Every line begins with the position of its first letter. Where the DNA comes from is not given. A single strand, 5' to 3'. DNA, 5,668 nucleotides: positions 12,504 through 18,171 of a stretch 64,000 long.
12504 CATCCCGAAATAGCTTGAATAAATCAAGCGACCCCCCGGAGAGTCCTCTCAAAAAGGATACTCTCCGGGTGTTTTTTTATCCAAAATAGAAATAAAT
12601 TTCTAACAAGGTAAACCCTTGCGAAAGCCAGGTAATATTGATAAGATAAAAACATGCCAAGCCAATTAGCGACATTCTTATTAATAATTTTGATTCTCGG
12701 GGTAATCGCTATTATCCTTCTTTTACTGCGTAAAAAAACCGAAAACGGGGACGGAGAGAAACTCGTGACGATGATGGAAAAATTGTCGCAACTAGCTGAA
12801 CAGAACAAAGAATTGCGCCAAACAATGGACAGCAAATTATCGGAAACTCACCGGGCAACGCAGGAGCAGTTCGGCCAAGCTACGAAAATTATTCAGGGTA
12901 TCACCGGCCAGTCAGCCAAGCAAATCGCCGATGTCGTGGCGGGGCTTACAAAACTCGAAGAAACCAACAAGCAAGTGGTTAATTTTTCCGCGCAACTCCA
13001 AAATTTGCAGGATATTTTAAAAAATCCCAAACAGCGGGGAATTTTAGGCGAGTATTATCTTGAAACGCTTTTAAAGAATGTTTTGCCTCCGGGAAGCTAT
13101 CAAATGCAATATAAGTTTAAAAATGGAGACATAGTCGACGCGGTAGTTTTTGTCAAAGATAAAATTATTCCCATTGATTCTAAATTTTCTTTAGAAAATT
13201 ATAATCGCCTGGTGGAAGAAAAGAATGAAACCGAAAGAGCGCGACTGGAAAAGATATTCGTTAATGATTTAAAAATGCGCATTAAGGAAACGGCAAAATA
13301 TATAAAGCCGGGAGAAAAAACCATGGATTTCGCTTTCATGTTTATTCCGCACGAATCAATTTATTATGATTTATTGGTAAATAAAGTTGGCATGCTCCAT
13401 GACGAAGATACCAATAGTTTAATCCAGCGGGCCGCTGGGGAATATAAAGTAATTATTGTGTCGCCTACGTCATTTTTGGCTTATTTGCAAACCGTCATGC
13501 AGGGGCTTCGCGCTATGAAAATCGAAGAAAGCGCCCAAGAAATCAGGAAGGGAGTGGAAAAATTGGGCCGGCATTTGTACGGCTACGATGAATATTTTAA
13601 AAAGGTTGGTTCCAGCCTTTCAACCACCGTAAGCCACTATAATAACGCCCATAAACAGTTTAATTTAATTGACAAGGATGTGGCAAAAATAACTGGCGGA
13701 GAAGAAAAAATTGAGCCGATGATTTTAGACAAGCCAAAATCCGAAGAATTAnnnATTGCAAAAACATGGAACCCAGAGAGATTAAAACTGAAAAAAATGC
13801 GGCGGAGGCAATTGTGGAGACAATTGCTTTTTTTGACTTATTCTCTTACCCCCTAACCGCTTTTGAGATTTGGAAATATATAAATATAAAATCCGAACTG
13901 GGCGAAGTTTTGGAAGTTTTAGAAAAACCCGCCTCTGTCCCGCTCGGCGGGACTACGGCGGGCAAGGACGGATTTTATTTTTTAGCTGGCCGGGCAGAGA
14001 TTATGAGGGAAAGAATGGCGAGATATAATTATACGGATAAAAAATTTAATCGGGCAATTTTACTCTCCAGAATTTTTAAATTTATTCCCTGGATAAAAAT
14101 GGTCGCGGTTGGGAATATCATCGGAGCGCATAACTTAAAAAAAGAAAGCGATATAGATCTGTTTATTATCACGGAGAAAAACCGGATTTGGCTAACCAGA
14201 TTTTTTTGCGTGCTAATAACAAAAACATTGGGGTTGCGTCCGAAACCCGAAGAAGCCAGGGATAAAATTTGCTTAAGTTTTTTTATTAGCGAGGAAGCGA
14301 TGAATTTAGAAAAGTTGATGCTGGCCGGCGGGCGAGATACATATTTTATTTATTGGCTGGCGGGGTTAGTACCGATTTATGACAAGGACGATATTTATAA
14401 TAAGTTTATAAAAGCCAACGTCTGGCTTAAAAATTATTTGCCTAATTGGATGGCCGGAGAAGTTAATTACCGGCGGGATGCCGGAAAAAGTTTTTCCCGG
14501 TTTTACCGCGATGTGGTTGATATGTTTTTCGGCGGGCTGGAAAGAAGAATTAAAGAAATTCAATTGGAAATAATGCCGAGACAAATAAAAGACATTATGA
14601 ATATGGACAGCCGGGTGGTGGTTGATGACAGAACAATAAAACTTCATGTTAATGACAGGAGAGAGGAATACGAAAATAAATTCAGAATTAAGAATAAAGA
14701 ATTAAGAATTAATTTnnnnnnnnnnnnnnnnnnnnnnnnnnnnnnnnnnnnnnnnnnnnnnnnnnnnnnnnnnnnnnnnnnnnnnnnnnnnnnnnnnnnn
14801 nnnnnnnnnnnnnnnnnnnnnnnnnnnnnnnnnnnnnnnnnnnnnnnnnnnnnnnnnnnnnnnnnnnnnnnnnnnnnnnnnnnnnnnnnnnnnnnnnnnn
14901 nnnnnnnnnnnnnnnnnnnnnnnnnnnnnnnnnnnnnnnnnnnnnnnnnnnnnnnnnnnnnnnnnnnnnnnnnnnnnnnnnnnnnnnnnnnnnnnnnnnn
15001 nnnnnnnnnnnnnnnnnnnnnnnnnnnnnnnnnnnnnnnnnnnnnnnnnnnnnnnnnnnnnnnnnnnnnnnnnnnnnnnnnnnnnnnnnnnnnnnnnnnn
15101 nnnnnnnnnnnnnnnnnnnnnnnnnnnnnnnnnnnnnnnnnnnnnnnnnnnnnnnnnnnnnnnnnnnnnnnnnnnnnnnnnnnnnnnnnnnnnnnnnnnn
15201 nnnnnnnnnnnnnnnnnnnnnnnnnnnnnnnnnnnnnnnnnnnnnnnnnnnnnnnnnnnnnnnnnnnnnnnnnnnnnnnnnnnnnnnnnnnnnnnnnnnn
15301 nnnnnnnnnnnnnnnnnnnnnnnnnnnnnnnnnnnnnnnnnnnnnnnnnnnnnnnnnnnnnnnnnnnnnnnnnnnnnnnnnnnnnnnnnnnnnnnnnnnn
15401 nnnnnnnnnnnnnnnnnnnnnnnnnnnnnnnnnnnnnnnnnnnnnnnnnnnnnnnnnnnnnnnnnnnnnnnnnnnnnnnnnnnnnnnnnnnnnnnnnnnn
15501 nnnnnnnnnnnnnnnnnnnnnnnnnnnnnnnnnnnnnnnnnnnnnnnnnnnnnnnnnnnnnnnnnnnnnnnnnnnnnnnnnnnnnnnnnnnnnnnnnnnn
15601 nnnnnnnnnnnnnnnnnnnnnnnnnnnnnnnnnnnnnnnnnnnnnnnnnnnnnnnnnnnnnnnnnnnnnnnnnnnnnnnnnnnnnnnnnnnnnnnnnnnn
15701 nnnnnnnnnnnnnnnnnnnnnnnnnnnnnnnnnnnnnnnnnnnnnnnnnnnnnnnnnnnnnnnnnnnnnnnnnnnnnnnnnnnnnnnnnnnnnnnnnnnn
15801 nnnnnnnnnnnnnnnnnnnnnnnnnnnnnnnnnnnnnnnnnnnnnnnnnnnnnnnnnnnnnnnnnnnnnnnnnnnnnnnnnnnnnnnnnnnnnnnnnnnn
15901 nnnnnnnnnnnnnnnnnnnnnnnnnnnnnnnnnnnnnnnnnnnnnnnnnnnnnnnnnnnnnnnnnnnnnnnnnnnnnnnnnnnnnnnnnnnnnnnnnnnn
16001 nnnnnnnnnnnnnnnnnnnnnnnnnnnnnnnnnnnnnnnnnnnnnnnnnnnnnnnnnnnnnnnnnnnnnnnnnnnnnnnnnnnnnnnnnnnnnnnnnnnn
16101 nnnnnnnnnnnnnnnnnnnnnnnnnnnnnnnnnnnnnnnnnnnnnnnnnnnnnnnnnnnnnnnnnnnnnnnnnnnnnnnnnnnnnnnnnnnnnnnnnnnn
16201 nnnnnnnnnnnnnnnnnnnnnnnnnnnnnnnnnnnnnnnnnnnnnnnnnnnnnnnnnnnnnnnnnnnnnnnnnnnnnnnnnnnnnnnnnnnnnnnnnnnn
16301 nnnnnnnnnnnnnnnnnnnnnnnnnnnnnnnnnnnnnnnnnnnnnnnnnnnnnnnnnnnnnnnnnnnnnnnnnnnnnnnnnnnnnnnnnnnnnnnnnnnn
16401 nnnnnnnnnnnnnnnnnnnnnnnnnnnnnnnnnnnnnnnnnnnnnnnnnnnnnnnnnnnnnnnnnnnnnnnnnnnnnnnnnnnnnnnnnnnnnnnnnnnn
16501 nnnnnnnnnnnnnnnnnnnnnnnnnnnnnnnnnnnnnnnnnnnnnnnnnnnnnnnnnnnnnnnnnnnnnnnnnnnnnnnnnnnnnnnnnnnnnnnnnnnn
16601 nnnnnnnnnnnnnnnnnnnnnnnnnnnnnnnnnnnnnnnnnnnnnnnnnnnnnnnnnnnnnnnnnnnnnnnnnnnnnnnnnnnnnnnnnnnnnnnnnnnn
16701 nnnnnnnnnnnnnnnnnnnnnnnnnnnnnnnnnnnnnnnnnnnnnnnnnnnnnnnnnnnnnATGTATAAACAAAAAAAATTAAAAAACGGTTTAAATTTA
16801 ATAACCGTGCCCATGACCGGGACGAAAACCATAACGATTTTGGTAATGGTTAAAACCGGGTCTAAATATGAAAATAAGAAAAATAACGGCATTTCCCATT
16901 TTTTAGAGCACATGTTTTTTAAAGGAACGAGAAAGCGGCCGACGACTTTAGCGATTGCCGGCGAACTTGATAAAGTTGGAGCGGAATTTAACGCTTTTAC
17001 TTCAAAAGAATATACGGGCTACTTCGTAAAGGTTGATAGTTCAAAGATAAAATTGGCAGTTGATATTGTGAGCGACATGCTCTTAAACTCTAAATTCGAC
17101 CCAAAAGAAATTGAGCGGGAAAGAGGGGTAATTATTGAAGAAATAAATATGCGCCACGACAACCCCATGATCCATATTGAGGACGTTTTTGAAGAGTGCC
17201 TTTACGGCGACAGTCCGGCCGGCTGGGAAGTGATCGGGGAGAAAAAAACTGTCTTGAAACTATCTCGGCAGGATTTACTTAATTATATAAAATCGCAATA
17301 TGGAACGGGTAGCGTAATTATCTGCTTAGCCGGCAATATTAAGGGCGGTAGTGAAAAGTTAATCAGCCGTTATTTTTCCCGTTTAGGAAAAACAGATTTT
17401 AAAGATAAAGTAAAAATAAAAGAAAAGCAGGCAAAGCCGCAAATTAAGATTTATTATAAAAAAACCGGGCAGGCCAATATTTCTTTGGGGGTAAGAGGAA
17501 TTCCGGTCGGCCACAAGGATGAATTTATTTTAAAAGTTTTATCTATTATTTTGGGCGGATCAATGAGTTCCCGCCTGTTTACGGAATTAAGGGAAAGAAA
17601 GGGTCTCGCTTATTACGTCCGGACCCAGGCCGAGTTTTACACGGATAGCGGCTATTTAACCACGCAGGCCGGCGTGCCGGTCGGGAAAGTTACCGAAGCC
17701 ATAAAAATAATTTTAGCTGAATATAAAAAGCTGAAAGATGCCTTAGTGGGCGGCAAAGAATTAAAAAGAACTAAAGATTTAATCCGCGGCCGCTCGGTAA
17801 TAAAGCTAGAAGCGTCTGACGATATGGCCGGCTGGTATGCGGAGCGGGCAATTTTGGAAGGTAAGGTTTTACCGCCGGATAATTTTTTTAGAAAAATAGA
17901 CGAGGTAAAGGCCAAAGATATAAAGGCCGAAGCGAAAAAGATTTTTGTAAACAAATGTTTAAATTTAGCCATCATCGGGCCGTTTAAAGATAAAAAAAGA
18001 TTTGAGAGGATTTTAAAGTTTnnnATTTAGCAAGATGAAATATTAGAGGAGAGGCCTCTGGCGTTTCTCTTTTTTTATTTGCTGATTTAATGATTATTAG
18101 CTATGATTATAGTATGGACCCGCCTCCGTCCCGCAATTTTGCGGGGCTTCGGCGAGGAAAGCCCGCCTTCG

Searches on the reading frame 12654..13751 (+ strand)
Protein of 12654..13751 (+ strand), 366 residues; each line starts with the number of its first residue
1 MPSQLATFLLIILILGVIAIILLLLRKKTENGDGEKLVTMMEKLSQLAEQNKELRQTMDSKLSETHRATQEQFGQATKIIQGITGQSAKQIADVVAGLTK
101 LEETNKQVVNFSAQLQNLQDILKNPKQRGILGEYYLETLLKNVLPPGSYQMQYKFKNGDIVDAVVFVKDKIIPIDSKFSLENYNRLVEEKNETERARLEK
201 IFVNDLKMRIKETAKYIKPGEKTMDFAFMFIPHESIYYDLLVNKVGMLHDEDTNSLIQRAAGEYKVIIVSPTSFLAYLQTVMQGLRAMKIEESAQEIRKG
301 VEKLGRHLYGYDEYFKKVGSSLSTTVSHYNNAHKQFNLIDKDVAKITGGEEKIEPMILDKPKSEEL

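Call 44: search_protein_families(library=ncbifam, proteins=[window:12654-13751:+], max_evalue=0.001)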
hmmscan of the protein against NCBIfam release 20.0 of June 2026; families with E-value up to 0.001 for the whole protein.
window:12654-13751:+ (366 aa): 1 family
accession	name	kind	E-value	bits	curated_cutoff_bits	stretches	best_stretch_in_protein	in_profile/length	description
NF007686.0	PRK10361.1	equivalog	7.1e-10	38.1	810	1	48-336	131-410/475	DNA recombination protein RmuC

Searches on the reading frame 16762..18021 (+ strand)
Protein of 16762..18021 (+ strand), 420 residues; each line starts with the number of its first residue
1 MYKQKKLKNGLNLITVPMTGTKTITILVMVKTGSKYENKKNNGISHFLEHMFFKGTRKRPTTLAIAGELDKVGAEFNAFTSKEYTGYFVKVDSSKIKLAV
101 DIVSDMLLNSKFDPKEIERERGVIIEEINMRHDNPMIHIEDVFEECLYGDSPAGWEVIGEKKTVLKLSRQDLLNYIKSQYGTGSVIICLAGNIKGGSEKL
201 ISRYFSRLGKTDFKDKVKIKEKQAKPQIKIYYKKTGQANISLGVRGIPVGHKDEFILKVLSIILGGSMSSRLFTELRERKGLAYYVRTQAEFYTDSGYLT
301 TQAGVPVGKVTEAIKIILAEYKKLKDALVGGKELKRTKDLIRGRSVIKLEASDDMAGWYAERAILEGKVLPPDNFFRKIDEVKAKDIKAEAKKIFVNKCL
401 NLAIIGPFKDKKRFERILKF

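Call 44: search_protein_families(library=ncbifam, proteins=[window:16762-18021:+], max_evalue=0.001)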
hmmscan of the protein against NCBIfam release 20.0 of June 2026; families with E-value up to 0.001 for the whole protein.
window:16762-18021:+ (420 aa): 4 families
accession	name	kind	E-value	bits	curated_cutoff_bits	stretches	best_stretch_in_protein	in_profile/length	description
NF047422.1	YfmF_fam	equivalog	6.1e-39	134.1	285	1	9-395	1-402/412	EF-P 5-aminopentanol modification-associated protein YfmF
NF047421.1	YfmH_fam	equivalog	1.7e-22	80.2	250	1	4-401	12-417/425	EF-P 5-aminopentanol modification-associated protein YfmH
NF011681.0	PRK15101.1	equivalog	8.7e-19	67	765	1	2-164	44-206/961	pitrilysin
TIGR02110.1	PQQ_syn_pqqF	equivalog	1.3e-11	44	320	1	7-130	5-128/697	pyrroloquinoline quinone biosynthesis protein PqqF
